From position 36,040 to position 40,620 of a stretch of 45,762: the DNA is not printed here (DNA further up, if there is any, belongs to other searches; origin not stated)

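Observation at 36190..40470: Tail adaptor fused to an SGNH esterase whose catalytic blocks are split by about 1,000 aa of fibre repeats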

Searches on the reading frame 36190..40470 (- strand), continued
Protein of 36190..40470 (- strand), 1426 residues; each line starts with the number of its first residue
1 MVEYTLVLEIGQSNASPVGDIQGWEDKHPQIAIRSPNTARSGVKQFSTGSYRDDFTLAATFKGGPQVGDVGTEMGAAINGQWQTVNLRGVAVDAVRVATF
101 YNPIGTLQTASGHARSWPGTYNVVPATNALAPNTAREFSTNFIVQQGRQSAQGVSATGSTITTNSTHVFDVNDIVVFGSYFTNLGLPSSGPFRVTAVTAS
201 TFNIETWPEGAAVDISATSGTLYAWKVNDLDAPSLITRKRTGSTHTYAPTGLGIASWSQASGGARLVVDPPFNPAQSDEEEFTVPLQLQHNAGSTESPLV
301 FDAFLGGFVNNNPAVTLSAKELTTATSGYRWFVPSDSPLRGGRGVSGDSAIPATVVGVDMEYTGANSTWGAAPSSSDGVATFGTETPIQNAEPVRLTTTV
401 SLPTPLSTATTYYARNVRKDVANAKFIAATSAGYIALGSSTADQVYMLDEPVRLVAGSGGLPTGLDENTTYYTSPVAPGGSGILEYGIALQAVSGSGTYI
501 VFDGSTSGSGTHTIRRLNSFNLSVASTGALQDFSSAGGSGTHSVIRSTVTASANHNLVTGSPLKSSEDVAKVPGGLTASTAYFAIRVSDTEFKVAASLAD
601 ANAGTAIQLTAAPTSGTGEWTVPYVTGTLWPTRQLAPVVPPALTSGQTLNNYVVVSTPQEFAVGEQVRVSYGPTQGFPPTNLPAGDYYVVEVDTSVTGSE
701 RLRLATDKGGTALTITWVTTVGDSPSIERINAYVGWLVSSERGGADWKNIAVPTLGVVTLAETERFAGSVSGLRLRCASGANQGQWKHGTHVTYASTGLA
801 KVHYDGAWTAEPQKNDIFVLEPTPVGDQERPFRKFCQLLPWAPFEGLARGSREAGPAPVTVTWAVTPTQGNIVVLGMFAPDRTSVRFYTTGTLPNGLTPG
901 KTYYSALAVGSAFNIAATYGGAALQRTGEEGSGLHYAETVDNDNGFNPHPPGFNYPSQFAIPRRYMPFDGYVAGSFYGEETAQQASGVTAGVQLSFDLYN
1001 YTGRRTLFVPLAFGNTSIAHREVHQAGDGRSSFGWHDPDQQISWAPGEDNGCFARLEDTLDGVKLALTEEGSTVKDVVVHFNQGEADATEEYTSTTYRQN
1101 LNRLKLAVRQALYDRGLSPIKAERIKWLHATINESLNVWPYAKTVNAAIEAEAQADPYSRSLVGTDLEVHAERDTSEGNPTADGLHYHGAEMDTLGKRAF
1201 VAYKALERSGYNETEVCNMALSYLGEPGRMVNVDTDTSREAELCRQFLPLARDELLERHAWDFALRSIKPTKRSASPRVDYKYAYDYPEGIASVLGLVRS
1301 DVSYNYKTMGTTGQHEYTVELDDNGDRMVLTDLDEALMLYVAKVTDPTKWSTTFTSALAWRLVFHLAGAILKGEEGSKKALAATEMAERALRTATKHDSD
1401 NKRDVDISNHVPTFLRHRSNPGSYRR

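Call 33: predict_structure(alignment_id=A2)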
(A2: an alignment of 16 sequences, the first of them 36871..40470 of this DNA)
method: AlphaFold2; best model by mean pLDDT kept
length: 1200 residues; sequences in the alignment: 16
mean_pLDDT: 57.1   pTM: 0.45
mean pLDDT of the five models: 57.1, 56.4, 54.2, 53.8, 51.5
residues with pLDDT >= 90: 81; 70-90: 411; 50-70: 196; < 50: 512
segments of 3 or more residues with pLDDT < 50: 13-93, 99-116, 255-262, 309-314, 348-581, 585-592, 607-626, 750-755, 836-854, 866-868, 942-989, 1021-1041, 1166-1200
pLDDT, mean of each block of 10 residues (from residue 1): 80 41 38 38 29 24 26 24 24 48 28 47 67 84 77 79 83 81 69 89 86 69 83 85 87 50 73 79 84 88 64 55 81 73 55 24 23 25 22 23 30 28 31 34 37 36 24 24 24 28 28 24 23 24 21 23 22 42 43 50 47 30 49 85 82 89 88 74 89 84 85 80 79 84 63 53 55 78 82 64 83 89 66 47 25 56 61 76 75 85 76 77 78 77 37 23 22 23 34 68 75 63 34 28 58 74 73 85 77 83 90 90 88 70 88 88 56 42 43 36
secondary structure, 60 per line:
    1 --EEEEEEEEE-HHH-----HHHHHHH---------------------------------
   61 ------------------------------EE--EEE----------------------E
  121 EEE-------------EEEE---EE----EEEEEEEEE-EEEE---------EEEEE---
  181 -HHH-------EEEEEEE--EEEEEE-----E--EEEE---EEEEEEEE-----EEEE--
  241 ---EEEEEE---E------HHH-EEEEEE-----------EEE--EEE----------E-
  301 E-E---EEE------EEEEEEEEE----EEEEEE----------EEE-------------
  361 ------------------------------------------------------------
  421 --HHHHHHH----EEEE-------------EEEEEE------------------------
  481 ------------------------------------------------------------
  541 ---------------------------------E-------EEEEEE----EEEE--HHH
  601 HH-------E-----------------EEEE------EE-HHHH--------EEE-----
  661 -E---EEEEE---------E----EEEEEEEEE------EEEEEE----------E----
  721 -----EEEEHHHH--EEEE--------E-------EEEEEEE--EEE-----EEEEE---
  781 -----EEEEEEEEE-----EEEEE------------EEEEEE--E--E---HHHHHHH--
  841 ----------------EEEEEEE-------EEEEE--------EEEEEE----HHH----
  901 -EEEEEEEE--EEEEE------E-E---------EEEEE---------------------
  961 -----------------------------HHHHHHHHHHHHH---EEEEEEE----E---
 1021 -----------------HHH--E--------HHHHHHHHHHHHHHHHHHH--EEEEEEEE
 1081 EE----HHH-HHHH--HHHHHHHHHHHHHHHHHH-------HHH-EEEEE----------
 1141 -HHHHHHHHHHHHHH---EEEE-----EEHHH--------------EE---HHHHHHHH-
elements in order (helices of 4 or more, strands of 3 or more residues): E3-11 H21-27 E95-97 E120-123 E137-140 E150-158 E160-163 E173-177 E192-198 E201-206 E215-218 E222-229 E235-238 E244-249 E264-269 E281-283 E286-288 E307-309 E316-324 E329-334 E345-347 H423-429 E434-437 E451-456 E582-587 E592-595 H598-602 E628-631 H641-644 E653-655 E666-670 E685-693 E700-705 E726-729 H730-733 E736-739 E756-762 E765-767 E773-777 E786-794 E800-804 E817-822 H832-838 E857-863 E871-875 E884-889 E902-909 E912-916 E935-939 H990-1002 E1006-1012 H1052-1070 E1073-1082 H1091-1094 H1097-1114 E1126-1130 H1142-1155 E1159-1162 H1192-1199

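Call 39: fold_search(model_id=the predicted structure, library=pdb)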
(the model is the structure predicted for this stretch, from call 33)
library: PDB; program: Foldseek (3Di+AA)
matches with E <= 10: 596; with E <= 0.001: 9
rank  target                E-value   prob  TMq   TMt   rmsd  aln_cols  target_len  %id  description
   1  1zmb_A                8.2e-05  1.00  0.13  0.50   3.6       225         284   16  Crystal Structure of the Putative Acetylxylan Esterase from Clostridium acetobutylicum, Northeast Structural Genomics  (released 2005-05-17)
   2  2apj_D                9.1e-05  1.00  0.12  0.56   3.0       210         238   17  X-Ray Structure of Protein from Arabidopsis Thaliana AT4G34215 at 1.6 Angstrom Resolution (released 2005-08-30)
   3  2apj_A                2.3e-04  1.00  0.12  0.53   3.5       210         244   16  X-Ray Structure of Protein from Arabidopsis Thaliana AT4G34215 at 1.6 Angstrom Resolution (released 2005-08-30)
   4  8f9p_A                2.8e-04  1.00  0.13  0.30  18.0       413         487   12  Dog sialic acid esterase (SIAE) inactive mutant S128A (released 2024-05-29)
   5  2apj_B                3.5e-04  1.00  0.12  0.53   3.6       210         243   16  X-Ray Structure of Protein from Arabidopsis Thaliana AT4G34215 at 1.6 Angstrom Resolution (released 2005-08-30)
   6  2apj_C                3.7e-04  1.00  0.12  0.51   4.0       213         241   15  X-Ray Structure of Protein from Arabidopsis Thaliana AT4G34215 at 1.6 Angstrom Resolution (released 2005-08-30)
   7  8f9o_A                5.1e-04  1.00  0.14  0.30  18.0       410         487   12  Dog sialic acid esterase (SIAE) (released 2024-05-29)
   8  7kmm_A                6.6e-04  1.00  0.12  0.30   5.2       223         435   15  Crystal structure of XAC1771, a novel carbohydrate acetylesterase from Xanthomonas citri (released 2021-05-26)
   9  7kmm_B                9.6e-04  1.00  0.12  0.31   4.7       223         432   16  Crystal structure of XAC1771, a novel carbohydrate acetylesterase from Xanthomonas citri (released 2021-05-26)
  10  9kr0                  5.7e-03  0.60  0.11  0.28  22.9       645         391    8  Structural Basis for the Polymer-Protein Binding Mechanism of Polyvinyl Alcohol Esterase (released 2025-10-08)
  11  9kqz                  5.7e-03  0.57  0.11  0.27  23.0       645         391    9  Structural Basis for the Polymer-Protein Binding Mechanism of Polyvinyl Alcohol Esterase (released 2025-10-08)
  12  9kr1                  6.0e-03  0.63  0.11  0.28  22.4       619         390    9  Structural Basis for the Polymer-Protein Binding Mechanism of Polyvinyl Alcohol Esterase (released 2025-10-08)
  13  7trr                  6.6e-03  0.99  0.11  0.46   5.8       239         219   10  Structure of Neisseria gonorrhoeae peptidoglycan O-acetyltransferase B (PatB) with methylsulfonyl adduct (released 2023-02-01)
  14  7tlv                  8.2e-03  0.99  0.10  0.44   7.6       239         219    8  Structure of Neisseria gonorrhoeae peptidoglycan O-acetyltransferase B (PatB) substituted with selenomethionine (released 2023-01-25)
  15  8f9q_A                9.7e-03  1.00  0.13  0.28   6.2       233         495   14  Guinea pig sialic acid esterase (SIAE) (released 2024-05-29)
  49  4nnj_A                1.7e-01  0.87  0.05  0.06   9.8       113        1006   14  Crystal structure of Uba1 in complex with ubiquitin-AMP and thioesterified ubiquitin (released 2014-05-07)
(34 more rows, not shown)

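Call 42: search_protein_representatives(protein=window:36871-40470:-)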
Query: 1200 residues. Proteins with E-value up to 0.001 (for the whole library): 469; up to 1e-10: 105; up to 1e-30: 55. The best 150 are listed.
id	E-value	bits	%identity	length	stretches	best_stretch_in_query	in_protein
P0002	0.0e+00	1749.1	87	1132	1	287-1200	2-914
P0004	0.0e+00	1231.6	63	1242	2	561-1200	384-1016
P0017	2.3e-139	482.7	43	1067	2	737-1200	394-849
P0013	1.1e-129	450.6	38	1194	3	708-1111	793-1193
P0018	4.5e-119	415.5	36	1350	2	709-1200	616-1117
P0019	9.4e-112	391.3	37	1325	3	708-1200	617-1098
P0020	4.5e-103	362.5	41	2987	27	552-623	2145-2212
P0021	1.1e-100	354.6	34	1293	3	863-1199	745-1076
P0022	3.6e-99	349.6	35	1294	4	6-315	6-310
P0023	2.1e-98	347.1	35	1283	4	7-310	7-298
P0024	3.9e-98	346.2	38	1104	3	687-1198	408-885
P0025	3.0e-96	339.9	37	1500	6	891-1200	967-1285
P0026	4.2e-92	326.2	38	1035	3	662-1192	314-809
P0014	2.1e-91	323.9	37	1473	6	885-1195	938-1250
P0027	4.3e-85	303.0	34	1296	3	6-345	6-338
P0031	4.7e-81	289.6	36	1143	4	662-1200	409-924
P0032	3.3e-79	283.5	35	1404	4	936-1200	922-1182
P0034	9.3e-79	282.0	35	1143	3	550-1200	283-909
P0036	1.0e-77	278.6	31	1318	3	868-1200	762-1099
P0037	3.4e-76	273.5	35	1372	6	891-1200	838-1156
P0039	3.9e-73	263.4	34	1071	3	766-1162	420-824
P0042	3.8e-69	250.2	36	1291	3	940-1199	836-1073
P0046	2.9e-52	194.3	41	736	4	945-1166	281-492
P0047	4.3e-52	193.7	42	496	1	926-1200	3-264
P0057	3.9e-38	147.5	33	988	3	769-1200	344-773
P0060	2.9e-36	141.3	39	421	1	943-1166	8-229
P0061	2.6e-34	134.8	35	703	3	944-1161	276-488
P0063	8.5e-33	129.8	32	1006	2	734-1200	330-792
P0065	4.0e-32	127.5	32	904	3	736-1200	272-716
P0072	1.0e-27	113.0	35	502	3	947-1162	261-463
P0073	1.1e-27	112.8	36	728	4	943-1200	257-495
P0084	8.2e-22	93.4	30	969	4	742-1200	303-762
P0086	1.5e-20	89.2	36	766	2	945-1162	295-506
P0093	3.7e-18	81.3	32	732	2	941-1159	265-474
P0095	1.7e-17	79.1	29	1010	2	751-1200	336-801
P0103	1.7e-13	65.8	46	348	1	1058-1172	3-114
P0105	3.3e-12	61.6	33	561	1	941-1162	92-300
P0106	3.5e-12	61.5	43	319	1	1058-1169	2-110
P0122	2.5e-10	55.3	33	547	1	994-1191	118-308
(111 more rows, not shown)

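Call 54: search_protein_families(library=pfam, proteins=[P0122, P0105, P0046, P0061, P0060, P0016], max_evalue=0.01)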
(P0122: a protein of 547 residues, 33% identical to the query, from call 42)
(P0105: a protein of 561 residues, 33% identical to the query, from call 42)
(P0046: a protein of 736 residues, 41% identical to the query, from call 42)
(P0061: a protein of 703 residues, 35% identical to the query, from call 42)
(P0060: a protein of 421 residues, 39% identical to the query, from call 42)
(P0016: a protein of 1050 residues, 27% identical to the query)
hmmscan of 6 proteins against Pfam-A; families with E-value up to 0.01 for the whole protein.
P0122 (547 aa): 2 families
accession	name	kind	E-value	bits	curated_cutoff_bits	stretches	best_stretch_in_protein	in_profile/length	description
PF03629.24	SASA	-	7.8e-11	42.4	24.8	1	187-321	109-225/226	Carbohydrate esterase, sialic acid-specific acetylesterase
PF24175.2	SU10_adaptor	-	7.8e-10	40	27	1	339-489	2-158/194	SU10 adaptor protein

P0105 (561 aa): 1 family
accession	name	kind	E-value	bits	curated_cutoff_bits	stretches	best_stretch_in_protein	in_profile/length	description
PF03629.24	SASA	-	0.00012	22.2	24.8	1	98-332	33-225/226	Carbohydrate esterase, sialic acid-specific acetylesterase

P0046 (736 aa): 1 family
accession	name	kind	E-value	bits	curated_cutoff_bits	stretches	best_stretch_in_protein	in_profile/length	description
PF03629.24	SASA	-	1.3e-08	35.1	24.8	1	368-510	96-216/226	Carbohydrate esterase, sialic acid-specific acetylesterase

P0061 (703 aa): 2 families
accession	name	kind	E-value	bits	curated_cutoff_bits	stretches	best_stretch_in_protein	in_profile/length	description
PF20557.3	DnaT_2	-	3.7e-23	82.7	27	1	533-690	3-151/168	Putative DnaT-like ssDNA binding protein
PF03629.24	SASA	-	3.1e-07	30.7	24.8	1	371-511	97-216/226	Carbohydrate esterase, sialic acid-specific acetylesterase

P0060 (421 aa): 1 family
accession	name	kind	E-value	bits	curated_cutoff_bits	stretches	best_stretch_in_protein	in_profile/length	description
PF03629.24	SASA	-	1.2e-05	25.5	24.8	1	112-248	103-216/226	Carbohydrate esterase, sialic acid-specific acetylesterase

P0016 (1050 aa): 1 family
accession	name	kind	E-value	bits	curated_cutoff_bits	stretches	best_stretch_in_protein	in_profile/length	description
PF00535.33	Glycos_transf_2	-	0.0093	16.3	23.3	0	843-864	68-89/168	Glycosyl transferase family 2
